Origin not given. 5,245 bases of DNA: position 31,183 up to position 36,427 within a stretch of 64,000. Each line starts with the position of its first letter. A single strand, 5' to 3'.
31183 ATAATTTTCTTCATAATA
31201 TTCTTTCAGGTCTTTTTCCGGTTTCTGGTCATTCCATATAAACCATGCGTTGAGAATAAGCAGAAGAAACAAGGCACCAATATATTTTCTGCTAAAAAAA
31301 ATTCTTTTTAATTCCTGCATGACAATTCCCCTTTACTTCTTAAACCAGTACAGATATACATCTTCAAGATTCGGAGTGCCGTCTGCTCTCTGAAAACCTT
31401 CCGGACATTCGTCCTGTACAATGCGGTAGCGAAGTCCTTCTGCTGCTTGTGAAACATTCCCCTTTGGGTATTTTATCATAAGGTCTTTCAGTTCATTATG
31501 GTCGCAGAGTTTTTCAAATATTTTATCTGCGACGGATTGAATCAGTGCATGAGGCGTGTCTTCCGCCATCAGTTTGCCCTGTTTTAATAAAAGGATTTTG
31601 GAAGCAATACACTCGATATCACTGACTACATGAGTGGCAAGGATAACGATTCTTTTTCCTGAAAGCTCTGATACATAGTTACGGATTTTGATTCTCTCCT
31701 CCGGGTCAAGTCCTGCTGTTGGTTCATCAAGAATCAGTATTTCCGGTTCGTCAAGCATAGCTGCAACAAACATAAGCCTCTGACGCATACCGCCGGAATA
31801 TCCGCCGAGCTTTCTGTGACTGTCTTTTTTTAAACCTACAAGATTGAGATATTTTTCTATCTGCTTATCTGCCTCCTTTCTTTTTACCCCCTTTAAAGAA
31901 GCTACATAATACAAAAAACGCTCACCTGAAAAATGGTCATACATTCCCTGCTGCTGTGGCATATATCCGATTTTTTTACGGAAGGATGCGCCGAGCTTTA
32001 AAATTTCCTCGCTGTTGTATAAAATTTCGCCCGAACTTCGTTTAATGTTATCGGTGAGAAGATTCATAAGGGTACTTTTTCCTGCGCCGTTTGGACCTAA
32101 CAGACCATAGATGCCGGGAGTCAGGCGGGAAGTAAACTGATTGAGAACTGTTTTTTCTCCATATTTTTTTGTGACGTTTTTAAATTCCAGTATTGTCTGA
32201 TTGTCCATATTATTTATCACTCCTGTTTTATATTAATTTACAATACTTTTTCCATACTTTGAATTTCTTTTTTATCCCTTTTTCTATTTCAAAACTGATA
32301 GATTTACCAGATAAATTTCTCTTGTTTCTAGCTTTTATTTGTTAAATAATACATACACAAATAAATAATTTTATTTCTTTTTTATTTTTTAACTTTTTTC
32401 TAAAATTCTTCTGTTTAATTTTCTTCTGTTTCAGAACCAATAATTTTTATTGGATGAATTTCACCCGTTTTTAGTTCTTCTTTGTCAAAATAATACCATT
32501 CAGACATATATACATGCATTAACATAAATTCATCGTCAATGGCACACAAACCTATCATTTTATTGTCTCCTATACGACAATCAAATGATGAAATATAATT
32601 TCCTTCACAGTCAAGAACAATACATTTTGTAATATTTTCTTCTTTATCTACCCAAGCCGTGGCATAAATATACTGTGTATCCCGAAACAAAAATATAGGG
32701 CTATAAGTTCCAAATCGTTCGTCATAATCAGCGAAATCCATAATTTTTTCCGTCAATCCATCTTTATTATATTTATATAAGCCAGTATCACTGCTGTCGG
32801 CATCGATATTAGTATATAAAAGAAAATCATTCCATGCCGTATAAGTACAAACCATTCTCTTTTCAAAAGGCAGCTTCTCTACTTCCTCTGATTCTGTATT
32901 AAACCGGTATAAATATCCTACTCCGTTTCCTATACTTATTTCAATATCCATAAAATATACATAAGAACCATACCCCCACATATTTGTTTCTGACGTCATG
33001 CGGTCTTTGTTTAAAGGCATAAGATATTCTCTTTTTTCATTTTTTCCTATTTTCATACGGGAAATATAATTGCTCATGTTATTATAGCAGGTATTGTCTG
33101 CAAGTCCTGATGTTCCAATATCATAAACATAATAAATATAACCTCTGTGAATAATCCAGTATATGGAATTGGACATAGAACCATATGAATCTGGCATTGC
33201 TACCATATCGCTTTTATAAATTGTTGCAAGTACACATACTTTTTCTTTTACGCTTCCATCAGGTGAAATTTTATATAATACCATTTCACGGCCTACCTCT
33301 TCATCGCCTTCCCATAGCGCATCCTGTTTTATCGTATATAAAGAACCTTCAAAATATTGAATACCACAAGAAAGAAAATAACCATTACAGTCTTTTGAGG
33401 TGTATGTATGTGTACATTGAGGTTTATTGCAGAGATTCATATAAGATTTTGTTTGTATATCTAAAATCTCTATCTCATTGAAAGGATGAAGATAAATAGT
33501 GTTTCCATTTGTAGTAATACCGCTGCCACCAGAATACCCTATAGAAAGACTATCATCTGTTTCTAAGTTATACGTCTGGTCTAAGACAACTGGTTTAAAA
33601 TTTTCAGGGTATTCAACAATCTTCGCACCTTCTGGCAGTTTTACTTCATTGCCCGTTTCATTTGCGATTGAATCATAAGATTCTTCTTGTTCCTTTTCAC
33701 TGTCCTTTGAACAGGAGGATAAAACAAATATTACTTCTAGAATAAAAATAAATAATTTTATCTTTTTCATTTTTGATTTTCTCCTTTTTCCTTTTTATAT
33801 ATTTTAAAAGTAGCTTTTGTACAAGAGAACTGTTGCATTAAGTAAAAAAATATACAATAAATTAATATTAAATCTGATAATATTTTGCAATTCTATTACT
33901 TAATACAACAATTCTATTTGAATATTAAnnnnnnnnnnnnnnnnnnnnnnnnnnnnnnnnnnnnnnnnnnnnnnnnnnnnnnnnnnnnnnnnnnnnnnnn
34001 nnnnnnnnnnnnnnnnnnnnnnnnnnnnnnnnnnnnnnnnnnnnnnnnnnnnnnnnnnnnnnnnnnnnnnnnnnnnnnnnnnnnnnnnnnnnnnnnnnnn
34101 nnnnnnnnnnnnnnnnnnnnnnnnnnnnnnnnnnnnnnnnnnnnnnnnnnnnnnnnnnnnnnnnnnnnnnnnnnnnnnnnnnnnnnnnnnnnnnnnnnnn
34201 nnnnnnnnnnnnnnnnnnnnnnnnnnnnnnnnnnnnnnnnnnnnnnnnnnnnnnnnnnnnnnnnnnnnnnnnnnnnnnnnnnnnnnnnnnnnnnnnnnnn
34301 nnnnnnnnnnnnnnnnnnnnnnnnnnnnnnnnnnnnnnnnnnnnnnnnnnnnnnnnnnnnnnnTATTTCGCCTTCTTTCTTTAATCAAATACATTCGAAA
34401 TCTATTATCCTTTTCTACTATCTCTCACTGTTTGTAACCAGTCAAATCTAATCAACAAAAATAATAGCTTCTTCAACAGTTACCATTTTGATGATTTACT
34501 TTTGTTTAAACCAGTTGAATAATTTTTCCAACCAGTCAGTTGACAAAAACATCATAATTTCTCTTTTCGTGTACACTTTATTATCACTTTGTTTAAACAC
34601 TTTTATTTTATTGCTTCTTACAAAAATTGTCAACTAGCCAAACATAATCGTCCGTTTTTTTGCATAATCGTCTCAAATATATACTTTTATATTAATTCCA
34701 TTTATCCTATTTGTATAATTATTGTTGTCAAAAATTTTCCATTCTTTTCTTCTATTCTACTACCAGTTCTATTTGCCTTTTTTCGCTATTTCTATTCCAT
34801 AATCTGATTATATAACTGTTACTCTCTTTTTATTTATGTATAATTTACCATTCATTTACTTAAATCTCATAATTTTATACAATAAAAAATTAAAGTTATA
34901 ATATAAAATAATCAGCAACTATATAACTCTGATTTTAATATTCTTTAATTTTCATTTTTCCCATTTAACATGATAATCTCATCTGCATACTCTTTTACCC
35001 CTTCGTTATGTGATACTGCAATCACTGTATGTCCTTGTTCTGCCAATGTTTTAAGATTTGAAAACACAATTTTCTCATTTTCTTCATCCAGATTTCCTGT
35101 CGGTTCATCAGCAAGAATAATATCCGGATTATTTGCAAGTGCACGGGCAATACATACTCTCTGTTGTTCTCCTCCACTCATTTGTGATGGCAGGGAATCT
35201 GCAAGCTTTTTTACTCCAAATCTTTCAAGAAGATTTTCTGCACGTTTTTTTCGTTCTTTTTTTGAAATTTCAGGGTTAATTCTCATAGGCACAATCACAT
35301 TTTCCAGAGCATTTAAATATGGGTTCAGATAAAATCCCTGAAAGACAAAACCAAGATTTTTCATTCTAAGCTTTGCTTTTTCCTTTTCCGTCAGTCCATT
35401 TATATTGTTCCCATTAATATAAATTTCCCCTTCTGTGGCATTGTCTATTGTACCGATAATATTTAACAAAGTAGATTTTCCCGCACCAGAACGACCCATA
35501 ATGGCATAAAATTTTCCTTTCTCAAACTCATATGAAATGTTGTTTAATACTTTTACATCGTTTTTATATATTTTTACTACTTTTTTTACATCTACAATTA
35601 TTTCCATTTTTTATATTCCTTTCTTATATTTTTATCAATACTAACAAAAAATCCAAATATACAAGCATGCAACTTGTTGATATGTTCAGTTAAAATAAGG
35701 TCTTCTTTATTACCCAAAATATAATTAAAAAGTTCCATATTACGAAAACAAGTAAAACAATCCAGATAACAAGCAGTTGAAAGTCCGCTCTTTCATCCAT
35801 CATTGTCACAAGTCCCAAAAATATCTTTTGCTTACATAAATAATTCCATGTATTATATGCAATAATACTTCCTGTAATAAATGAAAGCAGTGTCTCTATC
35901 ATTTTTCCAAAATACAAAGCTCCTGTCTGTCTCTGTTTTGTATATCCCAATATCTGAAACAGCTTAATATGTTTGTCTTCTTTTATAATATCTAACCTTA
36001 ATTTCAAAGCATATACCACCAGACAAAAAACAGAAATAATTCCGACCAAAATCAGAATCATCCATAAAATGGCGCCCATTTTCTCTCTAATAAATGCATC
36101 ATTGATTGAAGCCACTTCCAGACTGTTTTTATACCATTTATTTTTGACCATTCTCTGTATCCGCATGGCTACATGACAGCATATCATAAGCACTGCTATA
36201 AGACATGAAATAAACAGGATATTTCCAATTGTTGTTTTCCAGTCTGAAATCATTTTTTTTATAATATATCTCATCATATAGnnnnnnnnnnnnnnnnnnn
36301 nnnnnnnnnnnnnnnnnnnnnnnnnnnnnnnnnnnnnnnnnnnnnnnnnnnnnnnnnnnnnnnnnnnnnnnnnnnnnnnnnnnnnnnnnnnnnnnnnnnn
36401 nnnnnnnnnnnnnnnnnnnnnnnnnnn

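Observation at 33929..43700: LytTR-regulated, duplicated locus of small secreted beta-rich proteins plus FtsX-type ABC transporter: candidate lactococcin-972-like bacteriocin/immunity system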

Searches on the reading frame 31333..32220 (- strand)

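Call 41: search_protein_families(library=pfam, proteins=[window:31333-32220:-], max_evalue=0.1)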
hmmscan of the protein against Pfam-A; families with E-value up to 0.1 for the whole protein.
window:31333-32220:- (295 aa): 14 families
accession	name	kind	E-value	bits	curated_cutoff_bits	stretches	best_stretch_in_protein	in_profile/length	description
PF00005.33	ABC_tran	-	7e-30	104.9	25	1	37-169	13-137/137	ABC transporter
PF13304.12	AAA_21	-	9.4e-10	39.5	27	2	141-197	238-298/304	AAA domain, putative AbiEii toxin, Type IV TA system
PF02463.25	SMC_N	-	3.2e-05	23.9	40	1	27-53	16-42/220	RecF/RecN/SMC N terminal domain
PF03193.22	RsgA_GTPase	-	6.7e-05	23.2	30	1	20-66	91-137/174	RsgA GTPase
PF13476.12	AAA_23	-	0.00022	22.4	27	1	29-55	17-39/201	AAA domain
PF13401.12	AAA_22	-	0.01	16.6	27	1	34-166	4-92/130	AAA domain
PF13555.12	AAA_29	-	0.017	15.3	27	1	37-52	24-39/61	P-loop containing region of AAA domain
PF01926.29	MMR_HSR1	-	0.022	15.3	21.9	1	39-60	3-23/113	50S ribosome-binding GTPase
PF00910.28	RNA_helicase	-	0.039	14.9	21.5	1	40-67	3-27/105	RNA helicase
PF13166.12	AAA_13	-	0.071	12.2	36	0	42-127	23-104/713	AAA domain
PF13191.12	AAA_16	-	0.076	13.9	32.6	0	35-63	24-52/167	AAA ATPase domain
PF13173.12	AAA_14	-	0.093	13.2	27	0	37-70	4-36/129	AAA domain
PF13558.12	SbcC_Walker_B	-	0.094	13.4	27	0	133-179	25-84/90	SbcC/RAD50-like, Walker B motif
PF18751.7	Ploopntkinase3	-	0.096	12.7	27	0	38-62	7-30/187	P-loop Nucleotide Kinase3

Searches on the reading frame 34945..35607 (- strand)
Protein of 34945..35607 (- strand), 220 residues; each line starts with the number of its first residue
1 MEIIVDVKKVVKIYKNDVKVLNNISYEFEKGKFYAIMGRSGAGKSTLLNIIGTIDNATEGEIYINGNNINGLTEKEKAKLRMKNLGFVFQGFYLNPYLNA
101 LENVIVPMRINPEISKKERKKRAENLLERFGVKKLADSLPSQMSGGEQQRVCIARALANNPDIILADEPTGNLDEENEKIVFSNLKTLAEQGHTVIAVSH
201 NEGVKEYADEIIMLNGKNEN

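Call 3: search_protein_families(library=pfam, proteins=[window:34945-35607:-], max_evalue=1)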
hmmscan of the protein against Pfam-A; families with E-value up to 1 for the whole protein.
window:34945-35607:- (220 aa): 14 families
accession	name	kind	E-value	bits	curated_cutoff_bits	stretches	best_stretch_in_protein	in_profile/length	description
PF00005.33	ABC_tran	-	9.9e-37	127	25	1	21-170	1-136/137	ABC transporter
PF02463.25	SMC_N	-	7e-07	29.3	40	1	16-215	8-212/220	RecF/RecN/SMC N terminal domain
PF03193.22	RsgA_GTPase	-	2e-05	25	30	1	9-58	85-133/174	RsgA GTPase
PF13555.12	AAA_29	-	0.00086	19.4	27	1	26-49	17-40/61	P-loop containing region of AAA domain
PF01926.29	MMR_HSR1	-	0.0089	16.6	21.9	1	35-51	3-19/113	50S ribosome-binding GTPase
PF13304.12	AAA_21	-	0.0097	16.4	27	1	33-58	1-38/304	AAA domain, putative AbiEii toxin, Type IV TA system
PF13238.12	AAA_18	-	0.028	15.3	29.4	0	36-54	3-21/128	AAA domain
PF03266.21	NTPase_1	-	0.029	14.7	23.9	0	153-211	89-144/168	NTPase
PF13401.12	AAA_22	-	0.033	14.9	27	1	31-54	5-28/130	AAA domain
PF13476.12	AAA_23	-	0.034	15.2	27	1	22-53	11-41/201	AAA domain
PF20703.3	nSTAND1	-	0.067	13.2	27.1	1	23-49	25-51/379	Novel STAND NTPase 1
PF25199.1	nSTAND_NTPase5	-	0.11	12.8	34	1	27-49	37-59/145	Novel STAND NTPase 5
PF00692.24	dUTPase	-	0.14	12.4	22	1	15-65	29-79/129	dUTPase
PF13481.12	AAA_25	-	0.15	12.1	27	0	29-48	31-50/195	AAA domain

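Call 4: search_protein_families(library=ncbifam, proteins=[window:34945-35607:-], max_evalue=1)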
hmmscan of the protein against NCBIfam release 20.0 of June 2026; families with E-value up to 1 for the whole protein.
window:34945-35607:- (220 aa): 206 families (the best 25 are shown)
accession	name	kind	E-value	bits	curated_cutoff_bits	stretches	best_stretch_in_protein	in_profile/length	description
TIGR02211.1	LolD_lipo_ex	equivalog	2.8e-63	213.4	307.75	1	6-214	6-214/221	lipoprotein-releasing ABC transporter ATP-binding protein LolD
NF038007.1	ABC_ATP_DarD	equivalog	2.6e-61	206.9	375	1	7-215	7-214/218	darobactin export ABC transporter ATP-binding protein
TIGR03608.1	L_ocin_972_ABC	subfamily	7.6e-61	205.2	254.85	1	8-214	2-206/206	putative bacteriocin export ABC transporter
NF007826.0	PRK10535.1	equivalog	2.4e-59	201.2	966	1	6-214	9-216/648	macrolide ABC transporter ATP-binding protein/permease MacB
TIGR02673.1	FtsE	equivalog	1.1e-58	198.4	264.85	1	4-212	1-208/214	cell division ATP-binding protein FtsE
NF008639.0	PRK11629.1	equivalog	4.5e-52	176.8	360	1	4-201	6-206/234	lipoprotein-releasing ABC transporter ATP-binding protein LolD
NF007879.0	PRK10584.1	equivalog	8.7e-52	176.1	336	1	6-210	11-215/228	putative ABC transporter ATP-binding protein YbbA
TIGR02315.1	ABC_phnC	equivalog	1.5e-51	175.2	266.1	1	4-215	1-220/243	phosphonate ABC transporter ATP-binding protein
TIGR02982.1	heterocyst_DevA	subfamily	1.5e-49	168.6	295.8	1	6-215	3-215/220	ABC exporter ATP-binding subunit, DevA family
NF007027.0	PRK09493.1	equivalog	3.4e-48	164.1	379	1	4-205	1-199/240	glutamine ABC transporter ATP-binding protein GlnQ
NF040933.2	ABC_arch_GlcV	equivalog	3e-44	151.3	450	1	5-202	3-202/357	glucose ABC transporter ATP-binding protein GlcV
TIGR01186.1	proV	subfamily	2.2e-42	145.5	326.6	1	19-214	7-203/363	betaine/proline/choline family ABC transporter ATP-binding protein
NF008428.0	PRK11264.1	equivalog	2.2e-42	145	406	1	4-215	3-218/250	L-cystine ABC transporter ATP-binding protein TcyN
TIGR00968.1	3a0106s01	subfamily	3.4e-42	144.6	342.75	1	7-216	3-207/237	sulfate ABC transporter ATP-binding protein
NF008338.0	PRK11124.1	equivalog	2.5e-41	141.8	369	1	6-212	4-212/242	arginine ABC transporter ATP-binding protein ArtP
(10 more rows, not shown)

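Call 59: search_solved_structures(query=window:34945-35607:-, max_evalue=1e-30)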
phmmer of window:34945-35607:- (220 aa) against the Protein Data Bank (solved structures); distinct sequences matched with E-value up to 1e-30: 109 (the best 60 are shown).
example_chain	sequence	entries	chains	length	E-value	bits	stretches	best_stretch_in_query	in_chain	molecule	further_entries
5xu1_A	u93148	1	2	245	3.6e-53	183.6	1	3-214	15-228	ABC transporter ATP-binding protein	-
1f3o_A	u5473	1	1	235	1.9e-51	178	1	7-215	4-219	HYPOTHETICAL ABC TRANSPORTER ATP-BINDING PROTEIN MJ0796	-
1l2t_A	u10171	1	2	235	4.5e-51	176.8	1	7-215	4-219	Hypothetical ABC transporter ATP-binding protein MJ0796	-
3tif_A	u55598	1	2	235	3.6e-50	173.8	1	6-215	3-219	Uncharacterized ABC transporter ATP-binding protein MJ0796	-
2pcj_A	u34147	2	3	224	3.2e-49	170.7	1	6-210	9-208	Lipoprotein-releasing system ATP-binding protein lolD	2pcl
8j5q_D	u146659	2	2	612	1.9e-48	168.2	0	16-214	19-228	Uncharacterized ABC transporter ATP-binding protein Rv1281c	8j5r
8j5s_D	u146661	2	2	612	1.3e-47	165.4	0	16-214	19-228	Uncharacterized ABC transporter ATP-binding protein Rv1281c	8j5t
9o9x_A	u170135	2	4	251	2.1e-47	164.8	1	14-206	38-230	ABC transporter ATP-binding protein YtrE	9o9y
9w35_C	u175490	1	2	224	3.2e-46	160.9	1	7-214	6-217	LolD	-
9w2w_D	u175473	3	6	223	3.3e-46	160.9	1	7-214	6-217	LolD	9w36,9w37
9ge6_B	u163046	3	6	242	4.4e-46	160.5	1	7-213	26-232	Uncharacterized ABC transporter ATP-binding protein YbbA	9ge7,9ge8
5lil_A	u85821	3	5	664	5.6e-46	160.1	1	15-214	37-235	Macrolide export ATP-binding/permease protein MacB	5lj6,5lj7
5lj9_A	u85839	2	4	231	1.4e-45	158.8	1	6-214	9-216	Macrolide export ATP-binding/permease protein MacB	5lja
7tcg_B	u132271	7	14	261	2.3e-45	158.1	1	3-214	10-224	Bacitracin export ATP-binding protein BceA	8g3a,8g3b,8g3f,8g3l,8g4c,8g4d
8s5g_B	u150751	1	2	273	3.2e-45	157.6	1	3-214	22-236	Bacitracin export ATP-binding protein BceA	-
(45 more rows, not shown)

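Call 87: search_protein_families(library=padloc, proteins=[window:34945-35607:-], max_evalue=0.01)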
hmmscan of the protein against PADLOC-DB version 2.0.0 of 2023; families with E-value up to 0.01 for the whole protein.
window:34945-35607:- (220 aa): 14 families
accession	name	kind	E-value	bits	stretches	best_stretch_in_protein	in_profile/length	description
PDLC04135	mad3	-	2.4e-36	124.1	2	111-216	230-339/374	mads_3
PDLC04140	mad8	-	1.8e-12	45.4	1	14-202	10-234/314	mads_8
PDLC03859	LmuB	-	0.00011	19.5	1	11-51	8-44/611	-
PDLC04541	PDC-M25A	-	0.00011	19.4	1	11-62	3-52/380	-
PDLC04164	AriA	-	0.00013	19.6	0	21-57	17-53/253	-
PDLC03878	NsnB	-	0.00037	18.4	0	16-70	8-63/345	-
PDLC02914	ATPase-Toprim_I-B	-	0.0009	16.5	0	5-57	5-51/443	-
PDLC04213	HEC-02A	-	0.0026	15.3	0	157-204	229-275/337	-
PDLC00284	PtuA1|PtuA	-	0.003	14.5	1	13-54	65-106/545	AAA ATPase domain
PDLC04570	PDC-M31A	-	0.0033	14.6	1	17-62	9-52/395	-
PDLC00279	PtuA1|PtuA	-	0.0047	14.1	1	11-68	7-63/416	AAA ATPase domain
PDLC03841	LeoBC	-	0.0047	14.1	0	35-55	81-101/601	-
PDLC04678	PDC-M49A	-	0.0058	12.9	0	134-203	540-611/681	-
PDLC04182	HEC-01A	-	0.0068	13.4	0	31-61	31-61/406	-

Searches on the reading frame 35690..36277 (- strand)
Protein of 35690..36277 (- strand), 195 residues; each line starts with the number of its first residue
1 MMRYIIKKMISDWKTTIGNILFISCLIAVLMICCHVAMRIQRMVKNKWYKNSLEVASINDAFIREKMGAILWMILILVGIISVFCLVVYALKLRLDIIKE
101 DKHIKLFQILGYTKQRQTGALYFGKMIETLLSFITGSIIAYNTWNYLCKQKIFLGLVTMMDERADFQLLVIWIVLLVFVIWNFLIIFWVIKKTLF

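Call 3: search_protein_families(library=pfam, proteins=[window:35690-36277:-], max_evalue=1)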
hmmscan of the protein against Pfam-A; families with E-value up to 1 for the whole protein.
window:35690-36277:- (195 aa): 3 families
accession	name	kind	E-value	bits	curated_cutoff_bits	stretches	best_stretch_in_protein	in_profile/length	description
PF02687.27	FtsX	-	0.0034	17.8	25.5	1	76-193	2-115/120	FtsX-like permease C-terminal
PF20136.4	DUF6526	-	0.041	14.4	23.7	1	67-126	45-103/145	Family of unknown function (DUF6526)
PF13273.12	DUF4064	-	0.8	10.4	32.1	1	16-86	10-81/102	Protein of unknown function (DUF4064)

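Call 4: search_protein_families(library=ncbifam, proteins=[window:35690-36277:-], max_evalue=1)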
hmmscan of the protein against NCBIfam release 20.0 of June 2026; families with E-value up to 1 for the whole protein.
window:35690-36277:- (195 aa): 0 families

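Call 43: search_solved_structures(query=window:35690-36277:-, max_evalue=10)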
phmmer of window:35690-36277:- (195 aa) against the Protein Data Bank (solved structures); distinct sequences matched with E-value up to 10: 1.
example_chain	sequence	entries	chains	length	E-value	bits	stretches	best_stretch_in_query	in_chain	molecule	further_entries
9fny_A3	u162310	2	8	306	0.39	13.8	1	28-134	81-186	Archaeal Ribosome Dimerizing Factor (aRDF)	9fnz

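Call 87: search_protein_families(library=padloc, proteins=[window:35690-36277:-], max_evalue=0.01)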
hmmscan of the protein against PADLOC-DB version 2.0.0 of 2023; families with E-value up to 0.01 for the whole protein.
window:35690-36277:- (195 aa): 0 families

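Call 88: search_protein_families(library=phrogs, proteins=[window:35690-36277:-], max_evalue=0.01)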
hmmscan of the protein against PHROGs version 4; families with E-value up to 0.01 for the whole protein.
window:35690-36277:- (195 aa): 0 families
